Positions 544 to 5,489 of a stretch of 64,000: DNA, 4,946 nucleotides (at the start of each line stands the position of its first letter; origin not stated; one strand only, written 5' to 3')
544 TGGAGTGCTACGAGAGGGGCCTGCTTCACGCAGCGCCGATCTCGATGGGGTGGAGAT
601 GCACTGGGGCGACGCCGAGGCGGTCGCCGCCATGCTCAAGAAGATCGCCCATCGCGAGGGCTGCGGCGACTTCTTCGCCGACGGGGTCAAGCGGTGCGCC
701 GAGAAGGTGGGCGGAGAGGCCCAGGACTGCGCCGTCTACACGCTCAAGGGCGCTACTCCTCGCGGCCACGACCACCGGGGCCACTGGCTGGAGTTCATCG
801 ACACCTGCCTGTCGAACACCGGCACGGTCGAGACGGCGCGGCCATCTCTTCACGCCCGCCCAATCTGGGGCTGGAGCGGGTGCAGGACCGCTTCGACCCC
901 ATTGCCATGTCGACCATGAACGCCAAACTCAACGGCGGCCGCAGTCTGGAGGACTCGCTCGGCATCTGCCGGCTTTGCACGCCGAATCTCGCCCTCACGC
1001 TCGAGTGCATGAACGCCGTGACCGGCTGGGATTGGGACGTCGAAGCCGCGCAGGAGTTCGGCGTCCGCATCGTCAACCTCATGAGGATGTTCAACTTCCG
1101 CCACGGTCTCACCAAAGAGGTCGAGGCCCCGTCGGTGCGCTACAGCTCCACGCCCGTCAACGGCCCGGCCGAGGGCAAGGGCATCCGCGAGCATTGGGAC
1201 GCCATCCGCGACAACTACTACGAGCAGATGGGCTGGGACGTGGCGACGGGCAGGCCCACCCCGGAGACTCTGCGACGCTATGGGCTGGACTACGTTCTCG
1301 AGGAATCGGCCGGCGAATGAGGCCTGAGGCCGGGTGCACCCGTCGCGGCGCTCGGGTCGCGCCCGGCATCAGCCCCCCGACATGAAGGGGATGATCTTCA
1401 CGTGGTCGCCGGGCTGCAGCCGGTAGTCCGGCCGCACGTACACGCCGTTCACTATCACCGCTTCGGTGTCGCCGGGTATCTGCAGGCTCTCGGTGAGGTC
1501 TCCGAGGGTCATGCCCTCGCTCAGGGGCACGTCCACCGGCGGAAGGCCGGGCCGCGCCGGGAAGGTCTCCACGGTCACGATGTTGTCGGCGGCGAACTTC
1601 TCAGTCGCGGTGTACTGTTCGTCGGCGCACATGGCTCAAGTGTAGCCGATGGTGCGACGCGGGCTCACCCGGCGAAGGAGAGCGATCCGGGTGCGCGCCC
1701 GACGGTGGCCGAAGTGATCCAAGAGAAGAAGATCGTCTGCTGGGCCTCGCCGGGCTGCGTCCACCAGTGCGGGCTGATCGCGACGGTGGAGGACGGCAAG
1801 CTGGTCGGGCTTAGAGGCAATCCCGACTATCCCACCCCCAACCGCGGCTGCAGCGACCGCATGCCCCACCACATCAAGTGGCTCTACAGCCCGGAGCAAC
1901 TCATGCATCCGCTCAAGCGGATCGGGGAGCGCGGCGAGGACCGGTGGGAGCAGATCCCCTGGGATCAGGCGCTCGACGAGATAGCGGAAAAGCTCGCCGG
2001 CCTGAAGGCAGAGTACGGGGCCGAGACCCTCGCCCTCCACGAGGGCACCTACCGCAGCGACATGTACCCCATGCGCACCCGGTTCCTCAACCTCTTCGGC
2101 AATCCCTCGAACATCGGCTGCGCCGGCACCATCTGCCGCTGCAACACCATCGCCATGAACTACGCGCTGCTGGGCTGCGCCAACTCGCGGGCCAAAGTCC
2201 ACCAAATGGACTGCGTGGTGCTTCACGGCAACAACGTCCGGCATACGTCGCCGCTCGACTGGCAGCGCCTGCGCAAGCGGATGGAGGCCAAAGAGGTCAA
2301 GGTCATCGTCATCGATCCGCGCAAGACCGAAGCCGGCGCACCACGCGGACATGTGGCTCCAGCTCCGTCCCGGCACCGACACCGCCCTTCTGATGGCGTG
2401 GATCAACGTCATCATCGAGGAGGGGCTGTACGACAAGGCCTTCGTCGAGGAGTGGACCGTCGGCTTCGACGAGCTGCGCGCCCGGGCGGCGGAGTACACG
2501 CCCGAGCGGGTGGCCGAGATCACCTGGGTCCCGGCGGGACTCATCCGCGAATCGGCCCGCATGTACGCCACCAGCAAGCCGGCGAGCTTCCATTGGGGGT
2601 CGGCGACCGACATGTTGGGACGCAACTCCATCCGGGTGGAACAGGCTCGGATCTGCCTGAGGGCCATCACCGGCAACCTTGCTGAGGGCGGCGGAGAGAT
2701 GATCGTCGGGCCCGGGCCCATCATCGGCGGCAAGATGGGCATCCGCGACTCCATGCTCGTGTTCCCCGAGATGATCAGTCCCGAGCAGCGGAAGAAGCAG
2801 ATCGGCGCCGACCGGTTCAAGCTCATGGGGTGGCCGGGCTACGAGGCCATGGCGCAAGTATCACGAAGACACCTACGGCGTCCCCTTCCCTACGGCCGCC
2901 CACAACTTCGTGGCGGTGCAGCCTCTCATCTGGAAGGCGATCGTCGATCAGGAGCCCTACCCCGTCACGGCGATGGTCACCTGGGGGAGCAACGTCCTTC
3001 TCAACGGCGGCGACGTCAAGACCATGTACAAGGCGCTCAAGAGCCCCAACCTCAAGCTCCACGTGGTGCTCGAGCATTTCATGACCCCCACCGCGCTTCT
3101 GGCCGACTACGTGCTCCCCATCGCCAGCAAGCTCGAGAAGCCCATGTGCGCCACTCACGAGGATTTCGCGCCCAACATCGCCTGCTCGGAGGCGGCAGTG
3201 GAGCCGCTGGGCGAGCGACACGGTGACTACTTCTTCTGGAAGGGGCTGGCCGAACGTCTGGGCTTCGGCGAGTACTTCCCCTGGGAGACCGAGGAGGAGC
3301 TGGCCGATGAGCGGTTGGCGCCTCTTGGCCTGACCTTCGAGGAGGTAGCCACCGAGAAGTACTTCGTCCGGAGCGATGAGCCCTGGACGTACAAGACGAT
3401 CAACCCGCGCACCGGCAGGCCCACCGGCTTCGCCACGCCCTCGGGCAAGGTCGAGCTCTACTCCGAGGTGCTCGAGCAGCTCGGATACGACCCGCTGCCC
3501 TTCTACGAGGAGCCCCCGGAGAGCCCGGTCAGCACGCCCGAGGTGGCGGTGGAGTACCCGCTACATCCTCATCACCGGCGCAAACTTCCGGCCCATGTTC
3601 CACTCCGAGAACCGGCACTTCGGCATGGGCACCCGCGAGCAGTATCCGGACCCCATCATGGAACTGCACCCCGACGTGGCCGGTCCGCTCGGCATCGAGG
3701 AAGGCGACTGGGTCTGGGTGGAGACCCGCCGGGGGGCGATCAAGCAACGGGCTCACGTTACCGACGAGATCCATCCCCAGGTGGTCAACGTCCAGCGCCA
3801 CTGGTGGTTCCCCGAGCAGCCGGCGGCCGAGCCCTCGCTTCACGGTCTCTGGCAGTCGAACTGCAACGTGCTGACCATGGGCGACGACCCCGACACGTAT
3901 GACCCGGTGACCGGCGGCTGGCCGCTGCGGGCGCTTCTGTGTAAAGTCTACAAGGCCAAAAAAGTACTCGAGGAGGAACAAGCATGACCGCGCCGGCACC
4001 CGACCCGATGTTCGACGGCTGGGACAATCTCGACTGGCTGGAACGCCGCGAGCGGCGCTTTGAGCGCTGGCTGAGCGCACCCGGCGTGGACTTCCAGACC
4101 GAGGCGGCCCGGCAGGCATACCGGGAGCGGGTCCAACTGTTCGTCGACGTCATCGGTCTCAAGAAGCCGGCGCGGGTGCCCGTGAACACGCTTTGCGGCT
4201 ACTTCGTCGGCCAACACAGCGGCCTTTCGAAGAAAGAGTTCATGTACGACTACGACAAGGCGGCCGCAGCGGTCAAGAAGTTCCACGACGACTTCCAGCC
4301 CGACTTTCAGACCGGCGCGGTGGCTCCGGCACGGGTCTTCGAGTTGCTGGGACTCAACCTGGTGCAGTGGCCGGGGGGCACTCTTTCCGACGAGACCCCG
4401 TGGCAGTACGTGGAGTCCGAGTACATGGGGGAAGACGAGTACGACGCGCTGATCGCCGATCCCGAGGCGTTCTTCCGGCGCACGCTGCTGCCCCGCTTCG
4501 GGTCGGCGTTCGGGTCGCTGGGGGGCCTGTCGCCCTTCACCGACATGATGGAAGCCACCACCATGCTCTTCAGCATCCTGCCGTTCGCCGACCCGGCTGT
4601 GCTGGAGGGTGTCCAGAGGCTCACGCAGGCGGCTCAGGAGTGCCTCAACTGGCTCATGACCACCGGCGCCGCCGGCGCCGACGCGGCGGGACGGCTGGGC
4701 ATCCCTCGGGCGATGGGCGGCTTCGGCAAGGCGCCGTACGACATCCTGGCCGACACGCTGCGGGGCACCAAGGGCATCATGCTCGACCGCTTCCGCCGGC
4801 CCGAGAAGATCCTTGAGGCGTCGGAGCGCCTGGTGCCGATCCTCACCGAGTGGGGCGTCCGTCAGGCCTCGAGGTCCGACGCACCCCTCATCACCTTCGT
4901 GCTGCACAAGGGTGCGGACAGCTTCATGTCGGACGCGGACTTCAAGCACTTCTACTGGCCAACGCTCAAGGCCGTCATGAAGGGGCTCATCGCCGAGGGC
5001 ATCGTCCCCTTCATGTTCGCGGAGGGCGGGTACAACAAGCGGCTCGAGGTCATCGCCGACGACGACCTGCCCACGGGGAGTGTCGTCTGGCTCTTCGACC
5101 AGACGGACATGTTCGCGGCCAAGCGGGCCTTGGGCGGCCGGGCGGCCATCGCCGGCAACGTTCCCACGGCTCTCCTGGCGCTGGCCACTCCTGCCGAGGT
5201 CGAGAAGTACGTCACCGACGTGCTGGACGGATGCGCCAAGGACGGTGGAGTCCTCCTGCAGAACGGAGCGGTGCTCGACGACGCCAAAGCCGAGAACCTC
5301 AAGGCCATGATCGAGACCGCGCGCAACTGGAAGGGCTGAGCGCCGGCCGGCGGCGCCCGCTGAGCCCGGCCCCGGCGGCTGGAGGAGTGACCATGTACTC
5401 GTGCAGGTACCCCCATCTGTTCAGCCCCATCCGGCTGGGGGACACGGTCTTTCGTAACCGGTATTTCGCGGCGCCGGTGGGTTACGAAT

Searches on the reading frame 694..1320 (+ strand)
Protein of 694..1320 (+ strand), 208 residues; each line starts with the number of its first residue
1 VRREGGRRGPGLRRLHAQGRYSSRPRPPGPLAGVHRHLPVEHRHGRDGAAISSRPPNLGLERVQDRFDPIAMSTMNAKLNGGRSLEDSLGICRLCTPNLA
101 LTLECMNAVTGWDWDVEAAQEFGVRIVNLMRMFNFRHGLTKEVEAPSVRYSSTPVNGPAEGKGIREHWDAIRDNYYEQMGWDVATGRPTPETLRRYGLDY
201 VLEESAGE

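Call 61: search_protein_families(library=pfam, proteins=[window:694-1320:+], max_evalue=0.0001)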
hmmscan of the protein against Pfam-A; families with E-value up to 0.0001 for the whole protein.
window:694-1320:+ (208 aa): 1 family
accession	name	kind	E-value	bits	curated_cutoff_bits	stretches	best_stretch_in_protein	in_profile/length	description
PF01314.23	AFOR_C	-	1e-27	97.8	27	1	49-198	237-385/385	Aldehyde ferredoxin oxidoreductase, domains 2 & 3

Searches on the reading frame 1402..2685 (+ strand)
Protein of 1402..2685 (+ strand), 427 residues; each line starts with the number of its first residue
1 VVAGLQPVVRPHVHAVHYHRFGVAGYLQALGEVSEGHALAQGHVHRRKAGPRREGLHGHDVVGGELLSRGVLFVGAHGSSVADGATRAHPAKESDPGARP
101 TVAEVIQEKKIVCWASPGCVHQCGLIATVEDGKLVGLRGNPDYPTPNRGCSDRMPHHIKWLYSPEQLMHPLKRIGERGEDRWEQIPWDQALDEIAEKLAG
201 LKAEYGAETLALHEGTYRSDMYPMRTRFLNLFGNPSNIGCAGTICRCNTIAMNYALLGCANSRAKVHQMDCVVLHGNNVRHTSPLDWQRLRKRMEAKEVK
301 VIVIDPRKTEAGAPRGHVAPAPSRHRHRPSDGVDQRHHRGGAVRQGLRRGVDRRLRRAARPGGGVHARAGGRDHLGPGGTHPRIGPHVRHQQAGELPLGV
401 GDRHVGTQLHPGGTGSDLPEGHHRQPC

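Call 61: search_protein_families(library=pfam, proteins=[window:1402-2685:+], max_evalue=0.0001)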
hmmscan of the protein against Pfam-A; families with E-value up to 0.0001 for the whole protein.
window:1402-2685:+ (427 aa): 1 family
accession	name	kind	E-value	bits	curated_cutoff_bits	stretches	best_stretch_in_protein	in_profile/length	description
PF00384.28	Molybdopterin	-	1.5e-18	67.4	24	1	168-319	3-157/353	Molybdopterin oxidoreductase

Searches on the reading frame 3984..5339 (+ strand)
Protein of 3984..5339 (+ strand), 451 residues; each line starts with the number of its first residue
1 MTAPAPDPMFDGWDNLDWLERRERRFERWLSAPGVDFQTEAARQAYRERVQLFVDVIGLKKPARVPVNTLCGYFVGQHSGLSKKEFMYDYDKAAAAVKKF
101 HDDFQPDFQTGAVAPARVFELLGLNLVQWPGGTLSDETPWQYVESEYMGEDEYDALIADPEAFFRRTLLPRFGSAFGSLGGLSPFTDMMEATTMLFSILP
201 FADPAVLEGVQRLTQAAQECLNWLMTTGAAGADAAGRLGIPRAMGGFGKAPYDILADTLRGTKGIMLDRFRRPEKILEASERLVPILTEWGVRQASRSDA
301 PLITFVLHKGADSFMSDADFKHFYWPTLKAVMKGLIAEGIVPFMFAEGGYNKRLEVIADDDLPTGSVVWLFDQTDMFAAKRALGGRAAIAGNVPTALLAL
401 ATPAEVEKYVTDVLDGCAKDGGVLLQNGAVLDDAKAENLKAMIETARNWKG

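Call 54: search_protein_families(library=pfam, proteins=[window:3984-5339:+], max_evalue=0.0001)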
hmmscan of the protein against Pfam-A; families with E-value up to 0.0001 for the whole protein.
window:3984-5339:+ (451 aa): 1 family
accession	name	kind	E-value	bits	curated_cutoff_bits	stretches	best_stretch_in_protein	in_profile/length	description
PF01208.23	URO-D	-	2e-16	60.4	23.9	1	243-449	138-346/346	Uroporphyrinogen decarboxylase (URO-D)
